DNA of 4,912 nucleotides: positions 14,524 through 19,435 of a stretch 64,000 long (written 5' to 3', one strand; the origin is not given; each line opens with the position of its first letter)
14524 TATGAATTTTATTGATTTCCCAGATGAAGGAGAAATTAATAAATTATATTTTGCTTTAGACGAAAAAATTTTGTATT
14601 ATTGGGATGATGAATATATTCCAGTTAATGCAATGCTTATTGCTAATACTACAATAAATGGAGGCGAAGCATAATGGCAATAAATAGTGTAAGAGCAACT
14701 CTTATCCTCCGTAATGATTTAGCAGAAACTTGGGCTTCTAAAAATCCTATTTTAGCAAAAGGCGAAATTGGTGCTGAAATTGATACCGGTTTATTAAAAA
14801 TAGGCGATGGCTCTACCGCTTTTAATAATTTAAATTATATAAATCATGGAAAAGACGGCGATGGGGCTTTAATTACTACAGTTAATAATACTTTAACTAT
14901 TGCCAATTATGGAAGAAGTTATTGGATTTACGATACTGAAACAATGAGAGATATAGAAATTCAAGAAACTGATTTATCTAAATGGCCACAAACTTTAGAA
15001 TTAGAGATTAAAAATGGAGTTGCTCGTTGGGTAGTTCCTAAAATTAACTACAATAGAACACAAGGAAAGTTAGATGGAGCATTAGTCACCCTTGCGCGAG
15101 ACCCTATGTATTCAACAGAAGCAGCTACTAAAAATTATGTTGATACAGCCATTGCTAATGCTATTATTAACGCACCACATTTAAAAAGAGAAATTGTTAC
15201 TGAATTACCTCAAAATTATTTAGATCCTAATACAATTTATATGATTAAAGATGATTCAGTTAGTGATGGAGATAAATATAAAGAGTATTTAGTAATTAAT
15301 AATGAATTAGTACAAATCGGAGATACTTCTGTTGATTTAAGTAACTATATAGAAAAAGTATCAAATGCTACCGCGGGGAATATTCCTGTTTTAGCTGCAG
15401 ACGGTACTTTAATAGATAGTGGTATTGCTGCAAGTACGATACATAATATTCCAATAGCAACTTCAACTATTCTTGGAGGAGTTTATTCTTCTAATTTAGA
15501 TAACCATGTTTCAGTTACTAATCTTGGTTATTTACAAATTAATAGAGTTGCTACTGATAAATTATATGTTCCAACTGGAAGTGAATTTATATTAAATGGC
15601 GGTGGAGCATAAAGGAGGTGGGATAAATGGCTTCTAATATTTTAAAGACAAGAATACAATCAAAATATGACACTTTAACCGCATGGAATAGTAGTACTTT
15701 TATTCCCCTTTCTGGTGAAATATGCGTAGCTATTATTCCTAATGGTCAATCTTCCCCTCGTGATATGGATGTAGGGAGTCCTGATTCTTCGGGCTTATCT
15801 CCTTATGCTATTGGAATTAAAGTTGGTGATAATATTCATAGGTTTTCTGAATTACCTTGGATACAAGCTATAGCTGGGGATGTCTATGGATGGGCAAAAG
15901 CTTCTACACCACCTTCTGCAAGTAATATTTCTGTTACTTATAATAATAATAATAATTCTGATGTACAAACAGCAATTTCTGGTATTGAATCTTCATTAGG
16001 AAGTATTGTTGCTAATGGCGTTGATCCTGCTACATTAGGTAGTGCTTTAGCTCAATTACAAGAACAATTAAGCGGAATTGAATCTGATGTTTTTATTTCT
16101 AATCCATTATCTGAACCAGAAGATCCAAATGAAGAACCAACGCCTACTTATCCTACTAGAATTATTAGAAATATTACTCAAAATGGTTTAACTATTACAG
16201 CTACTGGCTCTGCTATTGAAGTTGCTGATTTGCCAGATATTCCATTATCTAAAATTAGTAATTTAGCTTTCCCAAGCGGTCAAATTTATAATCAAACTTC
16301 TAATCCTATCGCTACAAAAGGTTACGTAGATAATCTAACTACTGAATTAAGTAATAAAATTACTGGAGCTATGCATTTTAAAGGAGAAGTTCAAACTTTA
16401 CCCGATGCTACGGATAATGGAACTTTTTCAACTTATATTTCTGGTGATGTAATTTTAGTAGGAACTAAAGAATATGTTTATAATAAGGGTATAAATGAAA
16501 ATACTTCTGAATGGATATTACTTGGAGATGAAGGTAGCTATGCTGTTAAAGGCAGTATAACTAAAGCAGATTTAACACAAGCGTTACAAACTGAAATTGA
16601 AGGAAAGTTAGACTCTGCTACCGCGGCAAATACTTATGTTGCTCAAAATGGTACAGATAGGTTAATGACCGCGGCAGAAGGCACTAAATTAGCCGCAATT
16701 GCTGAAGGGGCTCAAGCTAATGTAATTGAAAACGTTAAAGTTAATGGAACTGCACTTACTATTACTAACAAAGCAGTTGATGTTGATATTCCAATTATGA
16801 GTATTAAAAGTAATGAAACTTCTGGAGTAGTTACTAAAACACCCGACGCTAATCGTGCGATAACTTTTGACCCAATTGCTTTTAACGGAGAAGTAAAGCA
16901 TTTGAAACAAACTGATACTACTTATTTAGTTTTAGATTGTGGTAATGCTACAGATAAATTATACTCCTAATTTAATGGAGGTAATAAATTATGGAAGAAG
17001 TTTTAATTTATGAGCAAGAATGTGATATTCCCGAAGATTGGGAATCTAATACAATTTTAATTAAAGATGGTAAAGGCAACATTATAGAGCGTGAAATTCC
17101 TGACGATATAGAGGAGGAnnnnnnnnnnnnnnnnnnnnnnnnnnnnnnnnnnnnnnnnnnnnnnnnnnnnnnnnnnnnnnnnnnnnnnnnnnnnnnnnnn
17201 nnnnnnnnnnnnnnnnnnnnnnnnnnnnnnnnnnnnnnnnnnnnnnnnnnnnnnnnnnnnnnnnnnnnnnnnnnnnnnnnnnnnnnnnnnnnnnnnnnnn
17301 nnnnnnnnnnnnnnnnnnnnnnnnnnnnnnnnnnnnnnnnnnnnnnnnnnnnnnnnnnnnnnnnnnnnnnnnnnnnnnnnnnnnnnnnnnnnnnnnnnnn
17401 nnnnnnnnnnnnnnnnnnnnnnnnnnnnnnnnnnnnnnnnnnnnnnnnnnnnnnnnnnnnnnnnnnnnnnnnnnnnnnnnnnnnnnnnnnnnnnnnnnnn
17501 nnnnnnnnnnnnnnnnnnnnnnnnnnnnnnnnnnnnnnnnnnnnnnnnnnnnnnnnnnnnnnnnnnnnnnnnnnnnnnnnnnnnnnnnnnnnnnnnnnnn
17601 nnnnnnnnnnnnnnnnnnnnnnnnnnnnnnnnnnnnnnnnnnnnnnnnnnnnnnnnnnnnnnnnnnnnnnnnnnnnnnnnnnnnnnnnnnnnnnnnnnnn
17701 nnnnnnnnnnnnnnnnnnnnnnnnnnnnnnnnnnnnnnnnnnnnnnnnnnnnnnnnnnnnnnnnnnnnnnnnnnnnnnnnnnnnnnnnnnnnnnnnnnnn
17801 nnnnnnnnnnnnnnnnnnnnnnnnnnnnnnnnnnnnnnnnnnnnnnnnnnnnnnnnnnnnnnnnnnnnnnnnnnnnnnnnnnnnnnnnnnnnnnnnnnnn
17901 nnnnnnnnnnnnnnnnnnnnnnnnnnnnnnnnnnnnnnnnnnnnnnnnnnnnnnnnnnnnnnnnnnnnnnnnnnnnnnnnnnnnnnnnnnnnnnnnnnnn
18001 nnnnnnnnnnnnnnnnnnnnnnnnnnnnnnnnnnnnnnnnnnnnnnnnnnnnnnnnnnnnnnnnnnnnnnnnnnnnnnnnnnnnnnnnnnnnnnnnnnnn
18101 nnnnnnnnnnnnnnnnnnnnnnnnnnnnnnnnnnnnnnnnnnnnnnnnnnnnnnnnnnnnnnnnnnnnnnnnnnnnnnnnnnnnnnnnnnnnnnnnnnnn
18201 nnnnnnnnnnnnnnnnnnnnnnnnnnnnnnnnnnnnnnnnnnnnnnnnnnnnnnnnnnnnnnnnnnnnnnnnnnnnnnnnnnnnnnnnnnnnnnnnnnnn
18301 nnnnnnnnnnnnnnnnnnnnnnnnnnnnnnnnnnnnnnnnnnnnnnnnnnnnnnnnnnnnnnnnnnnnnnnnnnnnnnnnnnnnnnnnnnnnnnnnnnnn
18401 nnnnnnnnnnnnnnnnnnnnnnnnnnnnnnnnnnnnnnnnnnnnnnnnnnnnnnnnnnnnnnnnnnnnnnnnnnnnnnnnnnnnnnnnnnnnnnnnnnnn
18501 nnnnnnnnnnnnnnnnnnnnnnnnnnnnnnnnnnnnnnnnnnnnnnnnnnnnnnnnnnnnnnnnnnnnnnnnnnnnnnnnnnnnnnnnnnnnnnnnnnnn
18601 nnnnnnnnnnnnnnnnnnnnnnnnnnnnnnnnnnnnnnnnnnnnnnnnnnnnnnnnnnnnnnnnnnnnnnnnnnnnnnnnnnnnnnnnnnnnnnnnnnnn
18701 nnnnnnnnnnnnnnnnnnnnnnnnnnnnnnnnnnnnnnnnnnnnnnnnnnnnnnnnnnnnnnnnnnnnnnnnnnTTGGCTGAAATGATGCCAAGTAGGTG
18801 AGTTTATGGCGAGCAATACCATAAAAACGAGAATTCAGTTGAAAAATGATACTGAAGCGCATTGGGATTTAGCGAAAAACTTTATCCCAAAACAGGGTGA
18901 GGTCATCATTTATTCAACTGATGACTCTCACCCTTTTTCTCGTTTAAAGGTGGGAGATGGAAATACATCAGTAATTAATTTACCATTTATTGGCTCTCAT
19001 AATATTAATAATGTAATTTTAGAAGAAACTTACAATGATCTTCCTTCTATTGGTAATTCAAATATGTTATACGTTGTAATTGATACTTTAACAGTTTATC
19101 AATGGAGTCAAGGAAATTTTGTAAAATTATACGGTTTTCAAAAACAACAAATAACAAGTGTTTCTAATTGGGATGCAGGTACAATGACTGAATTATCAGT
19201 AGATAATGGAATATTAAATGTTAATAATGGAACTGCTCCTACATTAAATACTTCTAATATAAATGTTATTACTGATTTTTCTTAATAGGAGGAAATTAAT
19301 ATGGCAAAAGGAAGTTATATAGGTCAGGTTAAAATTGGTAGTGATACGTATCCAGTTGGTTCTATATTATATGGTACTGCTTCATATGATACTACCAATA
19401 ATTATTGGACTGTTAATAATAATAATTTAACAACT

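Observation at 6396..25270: Very large paralogous tail-fibre/receptor-binding gene array (at least 11 genes, about 19 kb)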

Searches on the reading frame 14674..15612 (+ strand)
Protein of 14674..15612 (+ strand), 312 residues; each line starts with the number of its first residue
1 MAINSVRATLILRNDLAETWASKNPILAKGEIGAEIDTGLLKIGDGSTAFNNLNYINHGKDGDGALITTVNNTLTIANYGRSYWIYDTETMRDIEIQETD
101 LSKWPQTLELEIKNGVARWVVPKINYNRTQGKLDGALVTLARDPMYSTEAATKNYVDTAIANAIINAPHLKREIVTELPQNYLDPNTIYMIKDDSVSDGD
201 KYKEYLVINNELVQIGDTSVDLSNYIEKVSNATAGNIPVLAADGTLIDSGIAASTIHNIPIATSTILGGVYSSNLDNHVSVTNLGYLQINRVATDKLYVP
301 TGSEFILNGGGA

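Call 6: search_protein_families(library=pfam, proteins=[window:14674-15612:+], max_evalue=0.01)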
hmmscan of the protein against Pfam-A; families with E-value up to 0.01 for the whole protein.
window:14674-15612:+ (312 aa): 1 family
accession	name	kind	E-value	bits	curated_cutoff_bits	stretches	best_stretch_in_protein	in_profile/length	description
PF18454.7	Mtd_N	-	1e-09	38.6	26.3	1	11-48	2-37/37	Major tropism determinant N-terminal domain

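Call 8: search_protein_families(library=phrogs, proteins=[window:14674-15612:+], max_evalue=0.001)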
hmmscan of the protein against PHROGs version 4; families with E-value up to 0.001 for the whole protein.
window:14674-15612:+ (312 aa): 18 families
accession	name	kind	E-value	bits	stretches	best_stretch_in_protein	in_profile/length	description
phrog_697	-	head and packaging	5.6e-13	48.1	1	11-55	6-50/2079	structural protein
phrog_6049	-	tail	2.9e-12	47.8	1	17-99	18-95/337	tail fiber protein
phrog_31660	-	tail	1.9e-11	45.1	1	1-58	1-58/182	tail fiber protein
phrog_27786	-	tail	1.2e-10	41.6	1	9-57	6-54/729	tail spike protein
phrog_2332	-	other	9.8e-10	39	1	13-57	12-56/343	hyaluronidase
phrog_19976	-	tail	2.6e-09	37.9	1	6-84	6-86/256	tail assembly protein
phrog_24754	-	tail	3.7e-09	37.8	1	10-78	7-75/202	tail fiber protein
phrog_38417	-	other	8.1e-09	36.2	1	18-56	12-50/312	hyaluronidase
phrog_35541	-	unknown function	8.8e-09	35.7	1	130-238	45-154/532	-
phrog_24103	-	unknown function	9.7e-09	36.5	1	163-229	118-182/197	-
phrog_19200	-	head and packaging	3.8e-08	33.9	1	3-59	5-61/268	virion structural protein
phrog_16032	-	unknown function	1.7e-07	32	1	13-60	13-60/331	-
phrog_33904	-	tail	1.7e-07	31.3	1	17-57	11-51/542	tail fiber protein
phrog_21562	-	tail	6.3e-07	29.7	1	18-56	15-53/324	tail protein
phrog_24580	-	tail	6.5e-06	26.4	1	13-57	7-51/292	tail fiber protein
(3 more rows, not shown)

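Call 58: search_solved_structures(query=window:14674-15612:+, max_evalue=1)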
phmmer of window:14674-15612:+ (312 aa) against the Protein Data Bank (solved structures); distinct sequences matched with E-value up to 1: 8.
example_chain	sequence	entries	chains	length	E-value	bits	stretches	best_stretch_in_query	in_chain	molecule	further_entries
6x3m_A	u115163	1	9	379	3.2e-08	36.2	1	16-61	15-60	Hyaluronoglucosaminidase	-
2yvv_A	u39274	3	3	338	1.4e-06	30.8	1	17-57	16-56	Hyaluronidase, phage associated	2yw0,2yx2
3eka_A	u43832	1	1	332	1.6e-06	30.6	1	17-57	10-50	Hyaluronidase, phage associated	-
2c3f_A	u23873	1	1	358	1.7e-06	30.5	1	16-57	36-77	HYALURONIDASE, PHAGE ASSOCIATED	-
2dp5_A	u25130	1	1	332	1.9e-06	30.4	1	17-57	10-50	Hyaluronidase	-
5b5x_A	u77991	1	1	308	0.42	12.8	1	261-312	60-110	limiting CO2-inducible protein LCIC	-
8q8p_A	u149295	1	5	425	0.61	12.3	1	221-294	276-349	Magnesium channel Mrs2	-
8q8q_A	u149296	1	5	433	0.63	12.2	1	221-294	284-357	Magnesium channel Mrs2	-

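Call 81: search_protein_families(library=ncbifam, proteins=[window:14674-15612:+], max_evalue=0.01)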
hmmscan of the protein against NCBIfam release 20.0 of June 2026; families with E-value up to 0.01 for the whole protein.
window:14674-15612:+ (312 aa): 0 families

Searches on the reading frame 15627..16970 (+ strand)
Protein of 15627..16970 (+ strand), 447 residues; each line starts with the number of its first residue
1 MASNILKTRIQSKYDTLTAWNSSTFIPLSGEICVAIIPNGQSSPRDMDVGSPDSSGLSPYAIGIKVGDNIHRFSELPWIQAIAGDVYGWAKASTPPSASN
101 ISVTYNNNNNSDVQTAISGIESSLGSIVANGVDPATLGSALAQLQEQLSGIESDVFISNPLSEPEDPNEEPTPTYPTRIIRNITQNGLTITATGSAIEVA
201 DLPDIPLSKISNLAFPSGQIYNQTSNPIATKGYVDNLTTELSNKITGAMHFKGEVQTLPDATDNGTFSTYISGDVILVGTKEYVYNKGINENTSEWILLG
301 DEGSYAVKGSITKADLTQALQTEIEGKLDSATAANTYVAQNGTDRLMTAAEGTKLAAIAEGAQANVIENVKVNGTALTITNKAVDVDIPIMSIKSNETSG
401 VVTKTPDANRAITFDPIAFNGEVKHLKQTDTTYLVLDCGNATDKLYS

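Call 6: search_protein_families(library=pfam, proteins=[window:15627-16970:+], max_evalue=0.01)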
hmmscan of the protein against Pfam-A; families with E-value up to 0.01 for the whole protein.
window:15627-16970:+ (447 aa): 0 families

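Call 8: search_protein_families(library=phrogs, proteins=[window:15627-16970:+], max_evalue=0.001)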
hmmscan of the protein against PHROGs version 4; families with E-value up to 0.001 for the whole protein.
window:15627-16970:+ (447 aa): 1 family
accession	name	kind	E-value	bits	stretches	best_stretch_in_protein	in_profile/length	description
phrog_38190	-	unknown function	1.4e-06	28.9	1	361-399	39-78/351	-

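Call 59: search_solved_structures(query=window:15627-16970:+, max_evalue=1)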
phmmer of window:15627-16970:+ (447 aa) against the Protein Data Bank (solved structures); distinct sequences matched with E-value up to 1: 2.
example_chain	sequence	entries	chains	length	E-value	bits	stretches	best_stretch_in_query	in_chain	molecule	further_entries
6nmv_L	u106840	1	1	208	0.11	14.6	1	86-132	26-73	Fab 218 anti-SIRP-alpha antibody Variable Light Chain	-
4ouo_A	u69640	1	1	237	0.12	14.4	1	85-132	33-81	anti Bla g 1 scFv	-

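Call 77: search_protein_families(library=pfam, proteins=[window:15627-16970:+], max_evalue=10)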
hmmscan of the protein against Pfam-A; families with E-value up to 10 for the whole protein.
window:15627-16970:+ (447 aa): 0 families

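Call 81: search_protein_families(library=ncbifam, proteins=[window:15627-16970:+], max_evalue=0.01)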
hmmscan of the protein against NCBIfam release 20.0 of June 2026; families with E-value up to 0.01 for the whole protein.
window:15627-16970:+ (447 aa): 0 families

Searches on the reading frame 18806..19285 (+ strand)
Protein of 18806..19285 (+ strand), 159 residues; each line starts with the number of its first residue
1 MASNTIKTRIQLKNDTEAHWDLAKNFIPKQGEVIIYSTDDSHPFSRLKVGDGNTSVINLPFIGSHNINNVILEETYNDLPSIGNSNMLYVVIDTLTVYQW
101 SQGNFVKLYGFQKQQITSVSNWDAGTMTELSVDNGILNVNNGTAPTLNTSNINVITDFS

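Call 7: search_protein_families(library=pfam, proteins=[window:18806-19285:+], max_evalue=0.01)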
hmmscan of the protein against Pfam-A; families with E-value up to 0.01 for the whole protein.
window:18806-19285:+ (159 aa): 1 family
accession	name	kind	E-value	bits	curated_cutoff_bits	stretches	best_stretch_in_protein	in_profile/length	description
PF18454.7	Mtd_N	-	1e-05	25.8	26.3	1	10-54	1-37/37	Major tropism determinant N-terminal domain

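Call 9: search_protein_families(library=phrogs, proteins=[window:18806-19285:+], max_evalue=0.001)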
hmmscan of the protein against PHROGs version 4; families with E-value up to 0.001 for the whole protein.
window:18806-19285:+ (159 aa): 1 family
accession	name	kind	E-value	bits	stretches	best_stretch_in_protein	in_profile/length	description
phrog_14839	-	unknown function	1.4e-05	25.7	1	64-115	37-89/227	-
